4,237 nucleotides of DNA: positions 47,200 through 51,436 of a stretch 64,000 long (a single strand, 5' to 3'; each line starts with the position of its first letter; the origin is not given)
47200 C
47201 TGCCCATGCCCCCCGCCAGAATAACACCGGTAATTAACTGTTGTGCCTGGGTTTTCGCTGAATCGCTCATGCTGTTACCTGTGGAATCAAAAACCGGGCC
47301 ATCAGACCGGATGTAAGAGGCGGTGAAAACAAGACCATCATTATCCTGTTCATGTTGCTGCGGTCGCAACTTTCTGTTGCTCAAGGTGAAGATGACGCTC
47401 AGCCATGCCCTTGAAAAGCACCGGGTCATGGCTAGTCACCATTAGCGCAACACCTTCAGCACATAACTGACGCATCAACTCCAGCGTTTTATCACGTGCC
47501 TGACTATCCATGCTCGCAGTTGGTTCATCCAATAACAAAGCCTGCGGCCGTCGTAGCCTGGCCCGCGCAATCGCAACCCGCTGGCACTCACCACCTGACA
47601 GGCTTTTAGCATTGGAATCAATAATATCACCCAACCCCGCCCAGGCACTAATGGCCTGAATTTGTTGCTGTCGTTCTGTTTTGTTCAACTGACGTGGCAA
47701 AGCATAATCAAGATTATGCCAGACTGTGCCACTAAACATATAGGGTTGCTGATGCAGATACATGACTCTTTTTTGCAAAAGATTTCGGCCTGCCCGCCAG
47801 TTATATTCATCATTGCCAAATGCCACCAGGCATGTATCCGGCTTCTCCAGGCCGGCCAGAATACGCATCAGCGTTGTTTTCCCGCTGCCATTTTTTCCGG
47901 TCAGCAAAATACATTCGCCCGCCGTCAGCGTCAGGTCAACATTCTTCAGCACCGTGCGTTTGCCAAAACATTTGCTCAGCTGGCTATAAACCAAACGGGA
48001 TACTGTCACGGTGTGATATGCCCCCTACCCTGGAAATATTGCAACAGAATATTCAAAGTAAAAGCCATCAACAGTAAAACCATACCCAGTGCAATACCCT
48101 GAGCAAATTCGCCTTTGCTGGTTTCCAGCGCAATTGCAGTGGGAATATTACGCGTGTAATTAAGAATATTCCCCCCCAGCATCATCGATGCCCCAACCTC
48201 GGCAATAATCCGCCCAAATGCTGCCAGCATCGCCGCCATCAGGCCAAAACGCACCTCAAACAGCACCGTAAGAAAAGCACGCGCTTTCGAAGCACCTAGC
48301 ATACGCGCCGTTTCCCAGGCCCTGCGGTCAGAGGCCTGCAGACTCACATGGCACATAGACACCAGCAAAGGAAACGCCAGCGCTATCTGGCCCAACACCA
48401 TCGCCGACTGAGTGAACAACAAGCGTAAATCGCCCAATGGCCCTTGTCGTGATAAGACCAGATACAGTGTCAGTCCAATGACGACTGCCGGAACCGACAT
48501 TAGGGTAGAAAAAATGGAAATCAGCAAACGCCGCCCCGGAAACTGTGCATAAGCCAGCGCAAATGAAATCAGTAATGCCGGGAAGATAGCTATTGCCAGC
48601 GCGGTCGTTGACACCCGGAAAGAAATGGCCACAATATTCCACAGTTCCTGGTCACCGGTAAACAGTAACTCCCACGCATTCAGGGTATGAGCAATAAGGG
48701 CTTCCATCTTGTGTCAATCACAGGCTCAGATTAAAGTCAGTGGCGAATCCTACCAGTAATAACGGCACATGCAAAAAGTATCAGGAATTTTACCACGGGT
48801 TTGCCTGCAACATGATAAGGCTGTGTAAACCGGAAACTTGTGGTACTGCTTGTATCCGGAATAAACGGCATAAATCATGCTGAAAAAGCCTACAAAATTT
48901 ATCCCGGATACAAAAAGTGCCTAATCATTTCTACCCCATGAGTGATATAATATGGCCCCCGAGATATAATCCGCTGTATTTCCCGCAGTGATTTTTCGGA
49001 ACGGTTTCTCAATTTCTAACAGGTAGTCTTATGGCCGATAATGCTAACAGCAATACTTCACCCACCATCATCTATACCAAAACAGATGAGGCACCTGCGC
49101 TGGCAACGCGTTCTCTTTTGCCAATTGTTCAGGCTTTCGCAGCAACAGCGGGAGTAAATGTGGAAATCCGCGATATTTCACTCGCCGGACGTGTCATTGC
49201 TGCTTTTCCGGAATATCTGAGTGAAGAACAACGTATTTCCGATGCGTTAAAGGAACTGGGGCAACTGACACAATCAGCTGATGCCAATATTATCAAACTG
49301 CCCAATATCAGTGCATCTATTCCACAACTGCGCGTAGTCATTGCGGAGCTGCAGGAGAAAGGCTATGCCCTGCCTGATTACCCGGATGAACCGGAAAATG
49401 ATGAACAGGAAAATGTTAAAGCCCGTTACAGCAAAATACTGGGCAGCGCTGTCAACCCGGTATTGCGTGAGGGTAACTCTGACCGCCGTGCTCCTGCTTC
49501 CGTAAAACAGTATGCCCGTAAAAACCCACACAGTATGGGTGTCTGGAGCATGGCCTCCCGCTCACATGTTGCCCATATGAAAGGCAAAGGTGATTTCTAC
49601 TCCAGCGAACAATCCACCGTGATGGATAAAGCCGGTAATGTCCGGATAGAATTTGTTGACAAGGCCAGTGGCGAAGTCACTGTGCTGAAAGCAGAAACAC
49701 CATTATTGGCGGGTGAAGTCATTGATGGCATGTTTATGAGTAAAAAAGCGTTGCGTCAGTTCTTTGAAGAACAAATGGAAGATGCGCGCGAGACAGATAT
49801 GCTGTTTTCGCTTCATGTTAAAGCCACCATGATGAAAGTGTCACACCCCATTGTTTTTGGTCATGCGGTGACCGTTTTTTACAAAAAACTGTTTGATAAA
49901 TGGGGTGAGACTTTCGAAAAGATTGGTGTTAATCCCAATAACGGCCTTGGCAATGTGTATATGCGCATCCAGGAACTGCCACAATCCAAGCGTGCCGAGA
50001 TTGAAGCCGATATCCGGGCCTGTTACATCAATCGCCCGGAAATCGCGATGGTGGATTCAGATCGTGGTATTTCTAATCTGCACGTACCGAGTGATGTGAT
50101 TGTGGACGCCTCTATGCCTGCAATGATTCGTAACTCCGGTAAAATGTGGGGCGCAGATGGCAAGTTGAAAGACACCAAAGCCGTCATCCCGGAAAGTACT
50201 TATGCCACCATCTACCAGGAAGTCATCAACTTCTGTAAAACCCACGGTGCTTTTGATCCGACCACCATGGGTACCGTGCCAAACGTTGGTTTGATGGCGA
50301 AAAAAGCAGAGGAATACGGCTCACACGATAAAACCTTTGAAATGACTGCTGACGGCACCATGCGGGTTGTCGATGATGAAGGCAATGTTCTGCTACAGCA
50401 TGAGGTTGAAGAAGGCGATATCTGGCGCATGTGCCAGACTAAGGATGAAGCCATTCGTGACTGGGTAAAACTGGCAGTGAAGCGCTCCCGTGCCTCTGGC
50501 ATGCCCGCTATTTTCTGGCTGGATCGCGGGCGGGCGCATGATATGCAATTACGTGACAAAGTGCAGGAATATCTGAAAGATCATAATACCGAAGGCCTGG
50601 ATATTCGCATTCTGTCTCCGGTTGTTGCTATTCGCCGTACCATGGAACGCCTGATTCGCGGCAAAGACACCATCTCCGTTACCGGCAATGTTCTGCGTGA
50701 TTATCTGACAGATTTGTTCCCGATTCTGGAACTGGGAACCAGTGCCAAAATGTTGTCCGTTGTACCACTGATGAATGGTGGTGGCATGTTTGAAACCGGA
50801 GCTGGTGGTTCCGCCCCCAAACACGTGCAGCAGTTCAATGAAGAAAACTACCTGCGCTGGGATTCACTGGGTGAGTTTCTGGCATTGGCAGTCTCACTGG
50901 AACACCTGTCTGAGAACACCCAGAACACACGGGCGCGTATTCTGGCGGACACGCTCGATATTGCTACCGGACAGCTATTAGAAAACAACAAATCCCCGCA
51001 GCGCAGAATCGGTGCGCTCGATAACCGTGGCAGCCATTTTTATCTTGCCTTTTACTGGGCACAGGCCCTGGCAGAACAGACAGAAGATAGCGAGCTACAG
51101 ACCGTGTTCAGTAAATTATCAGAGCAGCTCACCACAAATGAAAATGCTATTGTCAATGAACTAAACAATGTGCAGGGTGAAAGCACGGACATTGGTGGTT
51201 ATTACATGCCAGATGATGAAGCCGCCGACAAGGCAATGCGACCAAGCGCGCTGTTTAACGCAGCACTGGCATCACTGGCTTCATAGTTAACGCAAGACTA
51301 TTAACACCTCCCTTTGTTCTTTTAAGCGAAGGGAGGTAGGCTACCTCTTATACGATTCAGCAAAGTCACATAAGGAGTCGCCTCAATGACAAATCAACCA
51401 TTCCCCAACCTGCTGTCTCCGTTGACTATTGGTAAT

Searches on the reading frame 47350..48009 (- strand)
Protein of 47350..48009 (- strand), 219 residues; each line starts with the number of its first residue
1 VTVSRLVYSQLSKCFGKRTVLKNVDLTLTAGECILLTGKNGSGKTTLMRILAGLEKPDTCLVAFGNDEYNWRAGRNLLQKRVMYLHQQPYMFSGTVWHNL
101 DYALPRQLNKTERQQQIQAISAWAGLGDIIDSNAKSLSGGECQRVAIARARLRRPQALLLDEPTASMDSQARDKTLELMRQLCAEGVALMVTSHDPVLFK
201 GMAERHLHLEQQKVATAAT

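Call 3: search_protein_families(library=pfam, proteins=[window:47350-48009:-])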
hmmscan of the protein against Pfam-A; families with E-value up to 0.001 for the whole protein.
window:47350-48009:- (219 aa): 9 families
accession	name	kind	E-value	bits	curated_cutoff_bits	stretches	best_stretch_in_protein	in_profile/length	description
PF00005.33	ABC_tran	-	5.7e-31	108.4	25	1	21-165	1-137/137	ABC transporter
PF13304.12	AAA_21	-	7.8e-12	46.3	27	2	150-198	251-302/304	AAA domain, putative AbiEii toxin, Type IV TA system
PF13191.12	AAA_16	-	3.6e-06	28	32.6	1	30-185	23-158/167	AAA ATPase domain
PF02463.25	SMC_N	-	2.6e-05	24.2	40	0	135-211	135-213/220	RecF/RecN/SMC N terminal domain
PF05729.18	NACHT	-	0.00013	22.3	26.7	0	34-52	3-21/167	NACHT domain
PF13238.12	AAA_18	-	0.00015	22.6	29.4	0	34-88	1-42/128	AAA domain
PF13401.12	AAA_22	-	0.00046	20.9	27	0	32-163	6-93/130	AAA domain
PF13555.12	AAA_29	-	0.00075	19.6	27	0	27-48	18-39/61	P-loop containing region of AAA domain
PF13671.12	AAA_33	-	0.00092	20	27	0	34-211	2-124/143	AAA domain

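Call 4: search_protein_families(library=ncbifam, proteins=[window:47350-48009:-])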
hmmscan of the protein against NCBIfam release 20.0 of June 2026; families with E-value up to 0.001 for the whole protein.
window:47350-48009:- (219 aa): 192 families (the best 25 are shown)
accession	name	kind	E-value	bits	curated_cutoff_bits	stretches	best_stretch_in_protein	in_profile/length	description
TIGR02673.1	FtsE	equivalog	1.6e-39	135.8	264.85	1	10-212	6-213/214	cell division ATP-binding protein FtsE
TIGR02857.1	CydD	equivalog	4.8e-39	134.7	435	1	6-201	322-522/529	thiol reductant ABC exporter subunit CydD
TIGR03608.1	L_ocin_972_ABC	subfamily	6.5e-39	133.5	254.85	1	10-200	3-198/206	putative bacteriocin export ABC transporter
TIGR02982.1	heterocyst_DevA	subfamily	1.1e-34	119.9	295.8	1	17-214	17-219/220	ABC exporter ATP-binding subunit, DevA family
TIGR03375.1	type_I_sec_LssB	subfamily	3.3e-34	118.2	693.1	1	17-214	479-679/696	type I secretion system permease/ATPase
NF010061.0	PRK13538.1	equivalog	3.3e-34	118.2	195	1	6-213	6-210/211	cytochrome c biogenesis heme-transporting ATPase CcmA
TIGR01189.1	ccmA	equivalog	4.4e-34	117.9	131.6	1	10-201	5-192/198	heme ABC exporter ATP-binding protein CcmA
NF007027.0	PRK09493.1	equivalog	6.8e-34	117.3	379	1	8-216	4-216/240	glutamine ABC transporter ATP-binding protein GlnQ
NF040933.2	ABC_arch_GlcV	equivalog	1.2e-33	116.5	450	1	9-213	6-219/357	glucose ABC transporter ATP-binding protein GlcV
NF007601.2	PRK10247.1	equivalog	1.2e-33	116.4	292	1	15-196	11-192/204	iron efflux ABC transporter ATP-binding subunit FetA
NF010068.0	PRK13548.1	equivalog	2.2e-33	115.5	261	1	7-217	7-224/261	heme ABC transporter ATP-binding protein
TIGR02868.1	CydC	equivalog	3e-33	115.3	329.05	1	15-194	344-529/530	thiol reductant ABC exporter subunit CydC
TIGR02142.1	modC_ABC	equivalog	7.3e-33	114.3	285.05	1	23-218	15-214/353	molybdenum ABC transporter ATP-binding protein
TIGR03864.1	PQQ_ABC_ATP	hypoth_equivalog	1.2e-32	113.3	302.25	1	7-194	3-191/236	ABC transporter, ATP-binding subunit, PQQ-dependent alcohol dehydrogenase system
TIGR03265.1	PhnT2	equivalog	7.7e-32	110.9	457.7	1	6-215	5-214/353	putative 2-aminoethylphosphonate ABC transporter ATP-binding protein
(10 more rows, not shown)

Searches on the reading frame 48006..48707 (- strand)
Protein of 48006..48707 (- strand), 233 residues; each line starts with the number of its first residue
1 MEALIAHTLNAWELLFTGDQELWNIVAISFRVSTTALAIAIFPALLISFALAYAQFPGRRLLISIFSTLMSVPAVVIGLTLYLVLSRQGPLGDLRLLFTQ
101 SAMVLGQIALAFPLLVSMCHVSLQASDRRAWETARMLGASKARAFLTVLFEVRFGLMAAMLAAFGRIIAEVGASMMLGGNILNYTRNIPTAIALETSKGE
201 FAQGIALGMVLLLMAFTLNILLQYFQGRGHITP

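Call 3: search_protein_families(library=pfam, proteins=[window:48006-48707:-])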
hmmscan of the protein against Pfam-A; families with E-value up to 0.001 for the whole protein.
window:48006-48707:- (233 aa): 1 family
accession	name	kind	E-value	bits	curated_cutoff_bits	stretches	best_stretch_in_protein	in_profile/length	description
PF00528.27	BPD_transp_1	-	1e-06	29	26.4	1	45-226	2-179/184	Binding-protein-dependent transport system inner membrane component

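Call 4: search_protein_families(library=ncbifam, proteins=[window:48006-48707:-])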
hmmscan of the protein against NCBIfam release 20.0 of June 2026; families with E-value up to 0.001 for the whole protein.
window:48006-48707:- (233 aa): 20 families
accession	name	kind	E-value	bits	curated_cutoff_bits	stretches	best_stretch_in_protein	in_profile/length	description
NF038017.1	ABC_perm1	subfamily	4.4e-60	202.8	100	1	29-212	1-184/184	ABC transporter permease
NF041773.1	tung_perm_TupB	equivalog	1.3e-57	195.3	320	1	2-224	2-224/230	tungstate ABC transporter permease TupB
TIGR02141.1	modB_ABC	equivalog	7.8e-29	100.8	182.6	1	28-226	2-206/208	molybdate ABC transporter permease subunit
NF006939.0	PRK09421.1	equivalog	8.4e-27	94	262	1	20-217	6-212/230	molybdate ABC transporter permease subunit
TIGR01581.1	Mo_ABC_porter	hypoth_equivalog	2.4e-24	86.1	210.3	1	18-218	15-222/225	ABC transporter permease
TIGR00969.1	3a0106s02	subfamily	4.9e-23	81.9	240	1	18-227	55-271/272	sulfate ABC transporter permease subunit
TIGR02140.1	permease_CysW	equivalog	1.3e-19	70.8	329.1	1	23-221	46-251/261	sulfate ABC transporter permease subunit CysW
TIGR02139.1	permease_CysT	equivalog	2e-17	63.7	246.1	1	22-227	48-260/265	sulfate ABC transporter permease subunit CysT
TIGR03262.1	PhnU2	equivalog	2.4e-17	62.8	593.25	1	19-218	49-249/546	putative 2-aminoethylphosphonate ABC transporter permease subunit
NF040839.1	tungstate_WtpB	equivalog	5.2e-13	49.2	340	1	18-225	38-247/251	tungstate ABC transporter permease WtpB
NF008620.0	PRK11602.1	equivalog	1.4e-12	47.5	442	1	21-217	61-264/291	sulfate/thiosulfate ABC transporter permease CysW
NF008208.0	PRK10971.1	equivalog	7.6e-12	45.3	415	1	36-228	71-269/277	sulfate/thiosulfate ABC transporter permease CysT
NF007047.0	PRK09500.1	equivalog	1.5e-07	31.3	326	1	9-179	44-208/257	spermidine/putrescine ABC transporter permease PotC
TIGR01253.1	thiP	equivalog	5.6e-06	25.7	395.1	1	10-98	34-121/519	thiamine/thiamine pyrophosphate ABC transporter permease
NF006953.0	PRK09433.1-4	equivalog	7.2e-06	25.1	970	1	11-95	42-125/536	thiamine/thiamine pyrophosphate ABC transporter permease ThiP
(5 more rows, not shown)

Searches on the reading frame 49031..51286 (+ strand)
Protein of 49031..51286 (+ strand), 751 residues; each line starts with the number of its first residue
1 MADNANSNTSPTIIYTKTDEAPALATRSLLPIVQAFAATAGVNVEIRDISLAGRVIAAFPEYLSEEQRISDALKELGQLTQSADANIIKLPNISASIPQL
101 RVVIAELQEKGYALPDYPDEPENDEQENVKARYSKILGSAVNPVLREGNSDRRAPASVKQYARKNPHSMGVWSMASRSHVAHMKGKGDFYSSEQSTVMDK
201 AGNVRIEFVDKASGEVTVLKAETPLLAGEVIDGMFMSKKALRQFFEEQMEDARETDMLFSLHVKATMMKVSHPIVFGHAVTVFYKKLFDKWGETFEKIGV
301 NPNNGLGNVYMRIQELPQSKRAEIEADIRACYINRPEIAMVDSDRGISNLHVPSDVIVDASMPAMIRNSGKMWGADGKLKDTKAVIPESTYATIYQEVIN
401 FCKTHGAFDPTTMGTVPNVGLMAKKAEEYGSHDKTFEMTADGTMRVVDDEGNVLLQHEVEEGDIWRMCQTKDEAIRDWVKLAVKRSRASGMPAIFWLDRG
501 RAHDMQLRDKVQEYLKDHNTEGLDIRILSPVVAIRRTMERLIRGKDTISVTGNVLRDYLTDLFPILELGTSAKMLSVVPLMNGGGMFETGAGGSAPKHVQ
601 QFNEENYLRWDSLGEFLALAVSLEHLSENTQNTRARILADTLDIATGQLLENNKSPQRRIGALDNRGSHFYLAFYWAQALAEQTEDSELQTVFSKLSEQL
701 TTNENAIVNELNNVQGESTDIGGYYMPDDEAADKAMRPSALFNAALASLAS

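Call 3: search_protein_families(library=pfam, proteins=[window:49031-51286:+])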
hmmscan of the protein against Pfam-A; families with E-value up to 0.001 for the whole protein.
window:49031-51286:+ (751 aa): 1 family
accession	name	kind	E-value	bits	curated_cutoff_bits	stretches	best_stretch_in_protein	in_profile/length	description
PF03971.19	IDH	-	0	1300.5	25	1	12-746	1-733/734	Monomeric isocitrate dehydrogenase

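Call 4: search_protein_families(library=ncbifam, proteins=[window:49031-51286:+])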
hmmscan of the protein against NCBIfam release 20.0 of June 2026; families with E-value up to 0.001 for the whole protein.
window:49031-51286:+ (751 aa): 1 family
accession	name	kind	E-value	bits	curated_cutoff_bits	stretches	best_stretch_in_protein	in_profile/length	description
TIGR00178.1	monomer_idh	equivalog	0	1320.5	950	1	8-750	3-743/744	NADP-dependent isocitrate dehydrogenase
